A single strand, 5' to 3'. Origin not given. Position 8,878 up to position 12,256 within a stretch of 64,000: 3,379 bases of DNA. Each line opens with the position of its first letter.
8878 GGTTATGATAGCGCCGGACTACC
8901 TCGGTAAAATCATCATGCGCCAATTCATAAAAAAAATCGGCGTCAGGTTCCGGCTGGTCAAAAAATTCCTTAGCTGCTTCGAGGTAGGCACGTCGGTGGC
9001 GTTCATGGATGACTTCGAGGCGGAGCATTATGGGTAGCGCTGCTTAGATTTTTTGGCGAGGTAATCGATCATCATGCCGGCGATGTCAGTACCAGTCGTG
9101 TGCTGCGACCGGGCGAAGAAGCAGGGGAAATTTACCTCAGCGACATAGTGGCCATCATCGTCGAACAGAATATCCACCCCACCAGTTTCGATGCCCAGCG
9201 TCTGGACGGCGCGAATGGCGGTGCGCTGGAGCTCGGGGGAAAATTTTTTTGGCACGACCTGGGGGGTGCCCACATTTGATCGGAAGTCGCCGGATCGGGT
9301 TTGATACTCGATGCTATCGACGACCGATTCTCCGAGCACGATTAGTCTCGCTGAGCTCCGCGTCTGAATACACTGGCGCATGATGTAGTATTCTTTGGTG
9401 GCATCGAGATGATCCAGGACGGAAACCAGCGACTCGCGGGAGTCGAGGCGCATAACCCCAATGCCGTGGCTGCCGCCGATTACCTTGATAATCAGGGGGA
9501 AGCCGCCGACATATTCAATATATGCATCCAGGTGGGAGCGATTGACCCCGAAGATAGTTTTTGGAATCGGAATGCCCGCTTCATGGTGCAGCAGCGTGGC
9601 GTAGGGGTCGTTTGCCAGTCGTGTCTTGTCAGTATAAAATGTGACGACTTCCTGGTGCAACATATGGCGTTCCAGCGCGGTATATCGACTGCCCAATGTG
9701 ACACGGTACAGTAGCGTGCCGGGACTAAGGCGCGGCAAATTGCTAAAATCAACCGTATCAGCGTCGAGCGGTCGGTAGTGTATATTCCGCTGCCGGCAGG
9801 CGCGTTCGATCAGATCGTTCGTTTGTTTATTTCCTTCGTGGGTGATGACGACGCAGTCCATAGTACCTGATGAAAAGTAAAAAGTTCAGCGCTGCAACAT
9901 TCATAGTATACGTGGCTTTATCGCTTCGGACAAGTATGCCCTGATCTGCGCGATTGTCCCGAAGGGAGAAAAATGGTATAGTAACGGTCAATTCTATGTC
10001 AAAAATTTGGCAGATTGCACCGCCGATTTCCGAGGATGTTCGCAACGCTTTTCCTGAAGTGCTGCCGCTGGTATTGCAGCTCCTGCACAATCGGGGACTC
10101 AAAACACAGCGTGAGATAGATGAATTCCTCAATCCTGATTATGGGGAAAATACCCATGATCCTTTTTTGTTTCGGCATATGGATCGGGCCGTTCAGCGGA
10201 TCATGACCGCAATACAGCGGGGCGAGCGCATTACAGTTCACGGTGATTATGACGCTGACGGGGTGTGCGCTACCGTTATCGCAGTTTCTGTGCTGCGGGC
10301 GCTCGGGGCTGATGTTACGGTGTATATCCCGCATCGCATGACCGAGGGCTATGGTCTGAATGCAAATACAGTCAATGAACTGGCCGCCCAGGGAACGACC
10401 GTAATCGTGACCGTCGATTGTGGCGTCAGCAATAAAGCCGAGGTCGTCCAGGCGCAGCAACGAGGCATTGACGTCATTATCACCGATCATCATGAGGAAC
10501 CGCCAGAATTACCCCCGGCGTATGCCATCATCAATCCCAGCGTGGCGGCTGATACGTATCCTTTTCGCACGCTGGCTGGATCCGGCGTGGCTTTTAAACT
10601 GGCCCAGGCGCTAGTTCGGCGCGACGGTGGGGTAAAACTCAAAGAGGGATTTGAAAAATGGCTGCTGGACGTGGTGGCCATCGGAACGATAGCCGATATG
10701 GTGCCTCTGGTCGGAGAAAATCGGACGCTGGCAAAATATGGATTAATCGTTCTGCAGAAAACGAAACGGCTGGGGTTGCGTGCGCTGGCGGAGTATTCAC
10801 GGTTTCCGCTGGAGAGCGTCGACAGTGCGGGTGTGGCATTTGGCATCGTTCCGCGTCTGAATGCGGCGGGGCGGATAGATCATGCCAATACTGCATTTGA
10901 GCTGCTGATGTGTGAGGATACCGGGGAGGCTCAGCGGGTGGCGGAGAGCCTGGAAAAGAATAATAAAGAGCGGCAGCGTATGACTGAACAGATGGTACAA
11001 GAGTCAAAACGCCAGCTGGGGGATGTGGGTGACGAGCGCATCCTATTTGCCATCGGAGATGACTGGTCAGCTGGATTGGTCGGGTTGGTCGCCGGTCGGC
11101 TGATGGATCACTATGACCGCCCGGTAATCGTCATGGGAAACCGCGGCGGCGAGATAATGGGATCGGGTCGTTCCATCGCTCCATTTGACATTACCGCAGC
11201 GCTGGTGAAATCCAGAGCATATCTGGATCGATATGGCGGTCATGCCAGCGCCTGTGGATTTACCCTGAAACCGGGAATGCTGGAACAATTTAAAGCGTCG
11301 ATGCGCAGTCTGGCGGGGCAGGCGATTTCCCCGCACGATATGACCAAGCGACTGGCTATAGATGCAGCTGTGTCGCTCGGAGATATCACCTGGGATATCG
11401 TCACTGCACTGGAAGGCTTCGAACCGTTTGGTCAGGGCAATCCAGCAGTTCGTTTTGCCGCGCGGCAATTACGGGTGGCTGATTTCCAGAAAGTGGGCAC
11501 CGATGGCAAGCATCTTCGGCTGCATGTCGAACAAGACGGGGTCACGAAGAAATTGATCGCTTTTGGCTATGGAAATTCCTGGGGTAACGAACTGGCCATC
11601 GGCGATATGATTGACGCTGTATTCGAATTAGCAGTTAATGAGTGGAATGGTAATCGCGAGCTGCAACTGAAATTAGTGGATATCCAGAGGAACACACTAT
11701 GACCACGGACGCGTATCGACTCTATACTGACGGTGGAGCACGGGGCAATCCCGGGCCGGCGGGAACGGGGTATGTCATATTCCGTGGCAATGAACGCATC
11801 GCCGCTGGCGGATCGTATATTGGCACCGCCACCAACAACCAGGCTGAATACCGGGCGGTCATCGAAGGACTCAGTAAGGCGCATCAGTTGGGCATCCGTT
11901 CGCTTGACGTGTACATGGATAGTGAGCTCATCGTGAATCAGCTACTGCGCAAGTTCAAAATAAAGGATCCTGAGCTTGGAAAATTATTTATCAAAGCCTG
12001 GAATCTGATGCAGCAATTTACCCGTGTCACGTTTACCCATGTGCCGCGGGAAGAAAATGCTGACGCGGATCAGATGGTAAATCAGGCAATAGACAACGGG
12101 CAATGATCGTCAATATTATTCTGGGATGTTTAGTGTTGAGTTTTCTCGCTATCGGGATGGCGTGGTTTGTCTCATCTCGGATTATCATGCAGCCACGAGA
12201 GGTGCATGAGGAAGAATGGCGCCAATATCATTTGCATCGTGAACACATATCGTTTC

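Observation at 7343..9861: ATP-grasp / GNAT / ATP-grasp three-gene operon: candidate N-acetylated oligo-amino-acid synthetase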

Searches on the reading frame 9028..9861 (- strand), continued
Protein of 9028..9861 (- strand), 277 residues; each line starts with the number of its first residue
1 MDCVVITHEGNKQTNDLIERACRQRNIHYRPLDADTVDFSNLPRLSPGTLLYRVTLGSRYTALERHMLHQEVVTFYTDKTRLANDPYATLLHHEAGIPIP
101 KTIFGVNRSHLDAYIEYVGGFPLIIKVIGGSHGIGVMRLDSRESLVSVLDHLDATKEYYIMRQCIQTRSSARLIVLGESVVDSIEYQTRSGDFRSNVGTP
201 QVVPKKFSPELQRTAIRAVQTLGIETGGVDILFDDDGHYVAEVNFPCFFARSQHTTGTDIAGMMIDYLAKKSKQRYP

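Call 57: search_solved_structures(query=window:9028-9861:-, max_evalue=1e-20, show_alignments=3)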
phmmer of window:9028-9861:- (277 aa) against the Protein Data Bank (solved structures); distinct sequences matched with E-value up to 1e-20: 4.
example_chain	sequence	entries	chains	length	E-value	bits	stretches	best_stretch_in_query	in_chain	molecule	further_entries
7qyr_A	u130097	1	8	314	3e-28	102.2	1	22-271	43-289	Probable alpha-L-glutamate ligase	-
7qys_A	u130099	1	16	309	4.6e-27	98.3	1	22-272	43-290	Probable alpha-L-glutamate ligase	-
5zct_A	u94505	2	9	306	6.3e-26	94.6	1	27-273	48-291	Ribosomal protein S6--L-glutamate ligase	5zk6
4iwx_A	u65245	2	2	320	7.2e-26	94.4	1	27-273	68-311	Ribosomal protein S6 modification protein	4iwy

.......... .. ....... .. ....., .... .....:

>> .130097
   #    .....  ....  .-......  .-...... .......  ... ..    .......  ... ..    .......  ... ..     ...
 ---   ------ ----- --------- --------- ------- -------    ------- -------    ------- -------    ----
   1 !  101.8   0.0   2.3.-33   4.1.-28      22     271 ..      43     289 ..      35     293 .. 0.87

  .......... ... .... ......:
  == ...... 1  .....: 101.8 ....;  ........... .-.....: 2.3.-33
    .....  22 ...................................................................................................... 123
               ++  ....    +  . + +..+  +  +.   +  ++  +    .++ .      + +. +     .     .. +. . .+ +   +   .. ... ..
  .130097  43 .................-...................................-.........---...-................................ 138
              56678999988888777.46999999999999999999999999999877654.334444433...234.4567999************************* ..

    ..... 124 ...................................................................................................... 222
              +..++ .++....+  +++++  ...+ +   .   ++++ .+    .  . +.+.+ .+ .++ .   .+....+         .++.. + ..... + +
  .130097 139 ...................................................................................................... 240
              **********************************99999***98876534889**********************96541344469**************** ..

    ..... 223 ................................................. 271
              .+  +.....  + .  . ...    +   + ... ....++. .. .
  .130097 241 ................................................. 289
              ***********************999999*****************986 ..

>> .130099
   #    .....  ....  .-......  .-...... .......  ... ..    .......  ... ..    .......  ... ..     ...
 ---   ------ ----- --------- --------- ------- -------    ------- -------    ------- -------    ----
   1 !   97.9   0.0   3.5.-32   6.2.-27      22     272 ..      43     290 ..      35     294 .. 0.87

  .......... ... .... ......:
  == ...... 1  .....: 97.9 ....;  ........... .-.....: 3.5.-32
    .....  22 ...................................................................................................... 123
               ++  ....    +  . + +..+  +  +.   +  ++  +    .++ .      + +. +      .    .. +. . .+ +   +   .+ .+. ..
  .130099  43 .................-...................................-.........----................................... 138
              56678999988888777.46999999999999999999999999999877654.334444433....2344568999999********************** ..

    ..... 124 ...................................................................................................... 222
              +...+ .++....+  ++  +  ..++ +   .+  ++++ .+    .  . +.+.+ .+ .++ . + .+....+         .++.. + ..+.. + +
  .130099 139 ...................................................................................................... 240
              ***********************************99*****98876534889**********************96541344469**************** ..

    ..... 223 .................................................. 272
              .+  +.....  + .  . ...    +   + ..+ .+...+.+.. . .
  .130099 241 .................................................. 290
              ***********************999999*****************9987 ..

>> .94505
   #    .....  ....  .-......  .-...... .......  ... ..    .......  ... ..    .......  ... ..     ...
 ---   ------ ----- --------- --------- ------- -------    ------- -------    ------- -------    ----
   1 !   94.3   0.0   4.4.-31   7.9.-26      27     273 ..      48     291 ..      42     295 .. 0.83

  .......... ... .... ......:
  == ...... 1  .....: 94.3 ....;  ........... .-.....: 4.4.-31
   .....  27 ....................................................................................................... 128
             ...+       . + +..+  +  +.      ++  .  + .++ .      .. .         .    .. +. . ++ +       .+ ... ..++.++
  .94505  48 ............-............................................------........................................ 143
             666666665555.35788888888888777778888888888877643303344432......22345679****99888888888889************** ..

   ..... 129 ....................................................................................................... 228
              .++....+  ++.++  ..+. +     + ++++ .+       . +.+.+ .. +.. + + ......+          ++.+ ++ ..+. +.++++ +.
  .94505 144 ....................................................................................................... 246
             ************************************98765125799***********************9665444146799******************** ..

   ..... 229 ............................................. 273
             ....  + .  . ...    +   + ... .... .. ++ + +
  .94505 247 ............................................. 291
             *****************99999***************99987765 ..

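Call 71: search_protein_families(library=padloc, proteins=[window:9028-9861:-], max_evalue=0.001)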
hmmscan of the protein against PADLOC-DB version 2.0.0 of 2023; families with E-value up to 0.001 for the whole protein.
window:9028-9861:- (277 aa): 0 families

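Call 72: search_protein_families(library=pfam, proteins=[L018:5888-6550:+], max_evalue=0.0001)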
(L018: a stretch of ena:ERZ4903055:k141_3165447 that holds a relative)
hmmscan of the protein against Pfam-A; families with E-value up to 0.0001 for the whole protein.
L018:5888-6550:+ (220 aa): 1 family
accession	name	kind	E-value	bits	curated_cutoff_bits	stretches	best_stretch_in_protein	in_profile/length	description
PF01522.26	Polysacc_deac_1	-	6.3e-15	55.7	23.1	1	5-120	5-117/124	Polysaccharide deacetylase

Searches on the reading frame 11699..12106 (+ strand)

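Call 72: search_protein_families(library=pfam, proteins=[window:11699-12106:+], max_evalue=0.0001)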
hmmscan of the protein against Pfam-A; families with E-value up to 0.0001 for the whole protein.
window:11699-12106:+ (135 aa): 2 families
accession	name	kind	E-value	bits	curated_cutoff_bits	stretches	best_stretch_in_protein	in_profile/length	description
PF13456.12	RVT_3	-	9.8e-26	90.5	21.6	1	10-130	2-123/123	Reverse transcriptase-like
PF00075.30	RNase_H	-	5.5e-14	53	25.8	1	5-131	3-140/141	RNase H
